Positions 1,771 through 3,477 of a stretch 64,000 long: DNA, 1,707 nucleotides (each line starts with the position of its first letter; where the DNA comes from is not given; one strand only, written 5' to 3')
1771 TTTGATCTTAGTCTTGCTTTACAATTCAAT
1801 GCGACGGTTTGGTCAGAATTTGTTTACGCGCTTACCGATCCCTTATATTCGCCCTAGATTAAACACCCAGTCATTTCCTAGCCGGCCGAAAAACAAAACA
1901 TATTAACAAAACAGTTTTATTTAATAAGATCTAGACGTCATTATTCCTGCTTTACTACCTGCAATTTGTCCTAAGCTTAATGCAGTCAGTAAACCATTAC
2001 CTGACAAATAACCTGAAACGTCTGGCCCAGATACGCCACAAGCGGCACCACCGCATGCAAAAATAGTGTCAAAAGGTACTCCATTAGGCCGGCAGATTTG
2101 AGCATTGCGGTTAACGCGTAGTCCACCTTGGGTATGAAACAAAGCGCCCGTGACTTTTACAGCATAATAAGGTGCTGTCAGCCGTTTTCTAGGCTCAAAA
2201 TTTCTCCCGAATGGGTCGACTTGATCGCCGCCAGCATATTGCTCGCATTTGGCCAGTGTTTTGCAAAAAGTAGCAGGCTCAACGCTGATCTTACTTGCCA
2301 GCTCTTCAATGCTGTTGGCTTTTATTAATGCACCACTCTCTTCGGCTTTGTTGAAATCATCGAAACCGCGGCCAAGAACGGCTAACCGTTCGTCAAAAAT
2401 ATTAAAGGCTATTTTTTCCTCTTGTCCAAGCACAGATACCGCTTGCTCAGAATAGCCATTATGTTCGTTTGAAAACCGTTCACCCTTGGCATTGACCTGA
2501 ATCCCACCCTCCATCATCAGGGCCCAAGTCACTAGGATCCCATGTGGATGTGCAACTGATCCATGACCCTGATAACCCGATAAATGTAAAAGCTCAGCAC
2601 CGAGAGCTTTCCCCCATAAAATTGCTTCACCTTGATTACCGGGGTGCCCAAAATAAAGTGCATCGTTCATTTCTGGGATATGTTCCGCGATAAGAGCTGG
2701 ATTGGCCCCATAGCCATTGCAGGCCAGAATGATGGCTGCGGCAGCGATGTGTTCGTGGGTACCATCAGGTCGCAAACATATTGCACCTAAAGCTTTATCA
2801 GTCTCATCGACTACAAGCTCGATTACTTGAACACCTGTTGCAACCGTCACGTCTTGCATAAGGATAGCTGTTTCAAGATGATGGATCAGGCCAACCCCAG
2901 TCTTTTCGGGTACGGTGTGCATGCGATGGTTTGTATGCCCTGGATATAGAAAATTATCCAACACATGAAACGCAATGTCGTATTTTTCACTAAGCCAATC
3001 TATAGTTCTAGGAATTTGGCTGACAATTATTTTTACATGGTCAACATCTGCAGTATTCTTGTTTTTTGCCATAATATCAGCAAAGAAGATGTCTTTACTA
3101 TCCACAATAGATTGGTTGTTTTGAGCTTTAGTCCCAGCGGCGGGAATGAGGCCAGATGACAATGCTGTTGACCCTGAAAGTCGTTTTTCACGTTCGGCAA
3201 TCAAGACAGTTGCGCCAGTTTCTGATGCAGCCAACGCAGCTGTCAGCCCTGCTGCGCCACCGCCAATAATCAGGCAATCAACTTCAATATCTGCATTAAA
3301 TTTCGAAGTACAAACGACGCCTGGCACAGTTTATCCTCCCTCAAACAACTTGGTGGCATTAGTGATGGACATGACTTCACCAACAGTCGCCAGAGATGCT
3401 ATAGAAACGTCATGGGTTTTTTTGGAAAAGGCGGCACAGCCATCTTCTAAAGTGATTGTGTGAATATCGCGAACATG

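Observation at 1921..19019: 17-kb catabolic island combining lactam/hydantoin ring-opening with methylcitrate-type C-C chemistry; substrate unknown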

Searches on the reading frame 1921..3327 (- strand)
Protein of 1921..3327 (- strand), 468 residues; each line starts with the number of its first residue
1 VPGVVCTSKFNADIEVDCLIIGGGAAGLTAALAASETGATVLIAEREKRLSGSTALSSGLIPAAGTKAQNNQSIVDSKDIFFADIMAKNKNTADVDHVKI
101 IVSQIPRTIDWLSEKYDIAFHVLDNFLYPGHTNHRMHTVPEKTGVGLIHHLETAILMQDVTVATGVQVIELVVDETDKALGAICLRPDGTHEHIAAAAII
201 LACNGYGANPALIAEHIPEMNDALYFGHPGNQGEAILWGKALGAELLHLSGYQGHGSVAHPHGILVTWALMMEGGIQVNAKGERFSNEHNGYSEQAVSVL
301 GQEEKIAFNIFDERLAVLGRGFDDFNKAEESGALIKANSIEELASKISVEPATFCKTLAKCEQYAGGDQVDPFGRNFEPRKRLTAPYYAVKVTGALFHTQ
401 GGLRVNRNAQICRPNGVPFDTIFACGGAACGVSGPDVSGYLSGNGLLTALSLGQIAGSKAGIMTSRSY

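Call 3: search_protein_families(library=pfam, proteins=[window:1921-3327:-])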
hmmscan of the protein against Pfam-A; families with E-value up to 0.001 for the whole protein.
window:1921-3327:- (468 aa): 7 families
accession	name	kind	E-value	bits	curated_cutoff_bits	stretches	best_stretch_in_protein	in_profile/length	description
PF00890.30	FAD_binding_2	-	4.6e-54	184.6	20.4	1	17-433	1-403/414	FAD binding domain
PF01266.30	DAO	-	2.8e-09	37.4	27.9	1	17-208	1-207/353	FAD dependent oxidoreductase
PF12831.13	FAD_oxidored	-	7.5e-09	35.8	27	1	17-127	1-98/416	FAD dependent oxidoreductase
PF07992.20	Pyr_redox_2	-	7.4e-07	29.3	26.1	1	17-174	2-81/291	Pyridine nucleotide-disulphide oxidoreductase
PF03486.20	HI0933_like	-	1e-06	28.9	50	1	17-51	2-36/244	HI0933-like protein Rossmann domain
PF13450.12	NAD_binding_8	-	6.2e-06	26.8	21.9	1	20-54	1-35/68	NAD(P)-binding Rossmann-like domain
PF01134.28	GIDA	-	0.00082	19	22.1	0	17-44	1-28/391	Glucose inhibited division protein A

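Call 5: search_protein_families(library=ncbifam, proteins=[window:1921-3327:-], max_evalue=0.00001)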
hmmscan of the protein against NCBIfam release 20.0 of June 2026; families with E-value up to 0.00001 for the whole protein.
window:1921-3327:- (468 aa): 53 families (the best 25 are shown)
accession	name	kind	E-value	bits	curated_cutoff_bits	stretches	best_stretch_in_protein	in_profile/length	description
TIGR01813.1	flavo_cyto_c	subfamily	3.4e-72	243.6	285.45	1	17-457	1-443/444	flavocytochrome c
NF005064.0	PRK06481.1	equivalog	4e-59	200.7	542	1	16-461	62-500/506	flavocytochrome c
NF006130.0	PRK08274.1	equivalog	1.4e-46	159.3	369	1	14-463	4-461/467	FAD-dependent tricarballylate dehydrogenase TcuA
NF005510.0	PRK07121.1-3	subfamily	5.5e-42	144.1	481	2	134-461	169-487/492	FAD-binding protein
NF005511.0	PRK07121.1-4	equivalog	4.5e-38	131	466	2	195-461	267-540/553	FAD-binding protein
NF009473.0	PRK12835.1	subfamily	2.4e-37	128.7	837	3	10-114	6-110/585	FAD-binding protein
NF004789.0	PRK06134.1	subfamily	3.9e-37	128.1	747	2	143-433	215-542/581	FAD-dependent oxidoreductase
NF009478.0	PRK12844.1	equivalog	8.2e-37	126.7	789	2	143-457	208-545/559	3-ketosteroid-delta-1-dehydrogenase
NF053717.1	VnlPnlRedVprA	equivalog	2e-36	125.9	600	2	16-291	7-287/481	vinyl phenol reductase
NF009477.0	PRK12843.1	equivalog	1.1e-33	116.6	758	2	144-429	220-539/578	FAD-dependent oxidoreductase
NF005509.0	PRK07121.1-2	subfamily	1.1e-33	116.6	630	2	142-464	199-525/527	FAD-binding protein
NF005882.1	PRK07843.1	equivalog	8.9e-31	106.9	788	2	143-457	200-544/547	3-oxosteroid 1-dehydrogenase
NF053677.1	Desat2ChcC2Cyan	equivalog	6e-30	104.1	900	2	17-122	2-105/558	4-oxocyclohex-2-ene-1-carboxylate 5-dehydrogenase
NF009476.0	PRK12839.1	equivalog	1.7e-28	99.1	940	2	144-460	213-564/572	FAD-dependent oxidoreductase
TIGR02485.1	CobZ_N-term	equivalog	2.2e-28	99.2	372.55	1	16-461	2-432/437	FAD-dependent tricarballylate dehydrogenase TcuA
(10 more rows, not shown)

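Call 27: search_solved_structures(query=window:1921-3327:-, max_evalue=1e-10)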
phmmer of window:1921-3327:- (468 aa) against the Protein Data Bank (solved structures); distinct sequences matched with E-value up to 1e-10: 25.
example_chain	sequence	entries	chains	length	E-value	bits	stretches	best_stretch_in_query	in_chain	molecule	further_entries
1qo8_A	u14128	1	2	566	1.3e-50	175.6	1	17-460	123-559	FLAVOCYTOCHROME C3 FUMARATE REDUCTASE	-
1d4c_A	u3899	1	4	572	1.1e-47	166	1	16-461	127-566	FLAVOCYTOCHROME C FUMARATE REDUCTASE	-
1d4d_A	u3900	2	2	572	5.3e-47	163.8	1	16-461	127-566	FLAVOCYTOCHROME C FUMARATE REDUCTASE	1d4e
1jrz_A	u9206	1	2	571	1.6e-43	152.3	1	15-461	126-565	FLAVOCYTOCHROME C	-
1p2e_A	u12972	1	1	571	2.6e-42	148.3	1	15-461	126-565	flavocytochrome c3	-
1p2h_A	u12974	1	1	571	2.6e-42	148.3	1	15-461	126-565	flavocytochrome c3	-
1qjd_A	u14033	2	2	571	2.6e-42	148.3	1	15-461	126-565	FLAVOCYTOCHROME C3 | Fumarate reductase flavoprotein subunit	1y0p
1jry_A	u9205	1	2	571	2.8e-42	148.2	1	15-461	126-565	FLAVOCYTOCHROME C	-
2b7s_A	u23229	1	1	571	2.9e-42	148.2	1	15-461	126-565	Fumarate reductase flavoprotein subunit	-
1jrx_A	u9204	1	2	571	3.4e-42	147.9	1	15-461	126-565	FLAVOCYTOCHROME C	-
2b7r_A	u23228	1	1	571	3.5e-42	147.9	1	15-461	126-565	Fumarate reductase flavoprotein subunit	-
1q9i_A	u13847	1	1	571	7.1e-42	146.9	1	15-461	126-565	flavocytochrome c3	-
1ksu_A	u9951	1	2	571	1.4e-41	145.9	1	15-461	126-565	flavocytochrome c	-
1m64_A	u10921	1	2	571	3.1e-41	144.7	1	15-461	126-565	flavocytochrome c3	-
1lj1_A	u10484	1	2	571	4.1e-41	144.4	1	15-461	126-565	flavocytochrome c3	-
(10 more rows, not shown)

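Call 82: search_solved_structures(query=window:1921-3327:-, max_evalue=1e-40, show_alignments=4)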
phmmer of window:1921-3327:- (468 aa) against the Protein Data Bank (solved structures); distinct sequences matched with E-value up to 1e-40: 17.
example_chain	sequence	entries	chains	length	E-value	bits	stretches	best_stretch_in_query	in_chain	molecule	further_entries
1qo8_A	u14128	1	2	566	1.3e-50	175.6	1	17-460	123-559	FLAVOCYTOCHROME C3 FUMARATE REDUCTASE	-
1d4c_A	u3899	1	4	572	1.1e-47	166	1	16-461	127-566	FLAVOCYTOCHROME C FUMARATE REDUCTASE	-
1d4d_A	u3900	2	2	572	5.3e-47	163.8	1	16-461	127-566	FLAVOCYTOCHROME C FUMARATE REDUCTASE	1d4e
1jrz_A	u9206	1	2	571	1.6e-43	152.3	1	15-461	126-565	FLAVOCYTOCHROME C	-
1p2e_A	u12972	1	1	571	2.6e-42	148.3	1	15-461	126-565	flavocytochrome c3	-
1p2h_A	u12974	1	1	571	2.6e-42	148.3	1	15-461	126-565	flavocytochrome c3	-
1qjd_A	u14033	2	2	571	2.6e-42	148.3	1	15-461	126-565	FLAVOCYTOCHROME C3 | Fumarate reductase flavoprotein subunit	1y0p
1jry_A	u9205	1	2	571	2.8e-42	148.2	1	15-461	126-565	FLAVOCYTOCHROME C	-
2b7s_A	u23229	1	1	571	2.9e-42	148.2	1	15-461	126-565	Fumarate reductase flavoprotein subunit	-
1jrx_A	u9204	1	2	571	3.4e-42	147.9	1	15-461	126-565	FLAVOCYTOCHROME C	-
2b7r_A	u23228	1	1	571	3.5e-42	147.9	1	15-461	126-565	Fumarate reductase flavoprotein subunit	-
1q9i_A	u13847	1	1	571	7.1e-42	146.9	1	15-461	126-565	flavocytochrome c3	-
1ksu_A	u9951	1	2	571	1.4e-41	145.9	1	15-461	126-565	flavocytochrome c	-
1m64_A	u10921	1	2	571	3.1e-41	144.7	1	15-461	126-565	flavocytochrome c3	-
1lj1_A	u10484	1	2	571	4.1e-41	144.4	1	15-461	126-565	flavocytochrome c3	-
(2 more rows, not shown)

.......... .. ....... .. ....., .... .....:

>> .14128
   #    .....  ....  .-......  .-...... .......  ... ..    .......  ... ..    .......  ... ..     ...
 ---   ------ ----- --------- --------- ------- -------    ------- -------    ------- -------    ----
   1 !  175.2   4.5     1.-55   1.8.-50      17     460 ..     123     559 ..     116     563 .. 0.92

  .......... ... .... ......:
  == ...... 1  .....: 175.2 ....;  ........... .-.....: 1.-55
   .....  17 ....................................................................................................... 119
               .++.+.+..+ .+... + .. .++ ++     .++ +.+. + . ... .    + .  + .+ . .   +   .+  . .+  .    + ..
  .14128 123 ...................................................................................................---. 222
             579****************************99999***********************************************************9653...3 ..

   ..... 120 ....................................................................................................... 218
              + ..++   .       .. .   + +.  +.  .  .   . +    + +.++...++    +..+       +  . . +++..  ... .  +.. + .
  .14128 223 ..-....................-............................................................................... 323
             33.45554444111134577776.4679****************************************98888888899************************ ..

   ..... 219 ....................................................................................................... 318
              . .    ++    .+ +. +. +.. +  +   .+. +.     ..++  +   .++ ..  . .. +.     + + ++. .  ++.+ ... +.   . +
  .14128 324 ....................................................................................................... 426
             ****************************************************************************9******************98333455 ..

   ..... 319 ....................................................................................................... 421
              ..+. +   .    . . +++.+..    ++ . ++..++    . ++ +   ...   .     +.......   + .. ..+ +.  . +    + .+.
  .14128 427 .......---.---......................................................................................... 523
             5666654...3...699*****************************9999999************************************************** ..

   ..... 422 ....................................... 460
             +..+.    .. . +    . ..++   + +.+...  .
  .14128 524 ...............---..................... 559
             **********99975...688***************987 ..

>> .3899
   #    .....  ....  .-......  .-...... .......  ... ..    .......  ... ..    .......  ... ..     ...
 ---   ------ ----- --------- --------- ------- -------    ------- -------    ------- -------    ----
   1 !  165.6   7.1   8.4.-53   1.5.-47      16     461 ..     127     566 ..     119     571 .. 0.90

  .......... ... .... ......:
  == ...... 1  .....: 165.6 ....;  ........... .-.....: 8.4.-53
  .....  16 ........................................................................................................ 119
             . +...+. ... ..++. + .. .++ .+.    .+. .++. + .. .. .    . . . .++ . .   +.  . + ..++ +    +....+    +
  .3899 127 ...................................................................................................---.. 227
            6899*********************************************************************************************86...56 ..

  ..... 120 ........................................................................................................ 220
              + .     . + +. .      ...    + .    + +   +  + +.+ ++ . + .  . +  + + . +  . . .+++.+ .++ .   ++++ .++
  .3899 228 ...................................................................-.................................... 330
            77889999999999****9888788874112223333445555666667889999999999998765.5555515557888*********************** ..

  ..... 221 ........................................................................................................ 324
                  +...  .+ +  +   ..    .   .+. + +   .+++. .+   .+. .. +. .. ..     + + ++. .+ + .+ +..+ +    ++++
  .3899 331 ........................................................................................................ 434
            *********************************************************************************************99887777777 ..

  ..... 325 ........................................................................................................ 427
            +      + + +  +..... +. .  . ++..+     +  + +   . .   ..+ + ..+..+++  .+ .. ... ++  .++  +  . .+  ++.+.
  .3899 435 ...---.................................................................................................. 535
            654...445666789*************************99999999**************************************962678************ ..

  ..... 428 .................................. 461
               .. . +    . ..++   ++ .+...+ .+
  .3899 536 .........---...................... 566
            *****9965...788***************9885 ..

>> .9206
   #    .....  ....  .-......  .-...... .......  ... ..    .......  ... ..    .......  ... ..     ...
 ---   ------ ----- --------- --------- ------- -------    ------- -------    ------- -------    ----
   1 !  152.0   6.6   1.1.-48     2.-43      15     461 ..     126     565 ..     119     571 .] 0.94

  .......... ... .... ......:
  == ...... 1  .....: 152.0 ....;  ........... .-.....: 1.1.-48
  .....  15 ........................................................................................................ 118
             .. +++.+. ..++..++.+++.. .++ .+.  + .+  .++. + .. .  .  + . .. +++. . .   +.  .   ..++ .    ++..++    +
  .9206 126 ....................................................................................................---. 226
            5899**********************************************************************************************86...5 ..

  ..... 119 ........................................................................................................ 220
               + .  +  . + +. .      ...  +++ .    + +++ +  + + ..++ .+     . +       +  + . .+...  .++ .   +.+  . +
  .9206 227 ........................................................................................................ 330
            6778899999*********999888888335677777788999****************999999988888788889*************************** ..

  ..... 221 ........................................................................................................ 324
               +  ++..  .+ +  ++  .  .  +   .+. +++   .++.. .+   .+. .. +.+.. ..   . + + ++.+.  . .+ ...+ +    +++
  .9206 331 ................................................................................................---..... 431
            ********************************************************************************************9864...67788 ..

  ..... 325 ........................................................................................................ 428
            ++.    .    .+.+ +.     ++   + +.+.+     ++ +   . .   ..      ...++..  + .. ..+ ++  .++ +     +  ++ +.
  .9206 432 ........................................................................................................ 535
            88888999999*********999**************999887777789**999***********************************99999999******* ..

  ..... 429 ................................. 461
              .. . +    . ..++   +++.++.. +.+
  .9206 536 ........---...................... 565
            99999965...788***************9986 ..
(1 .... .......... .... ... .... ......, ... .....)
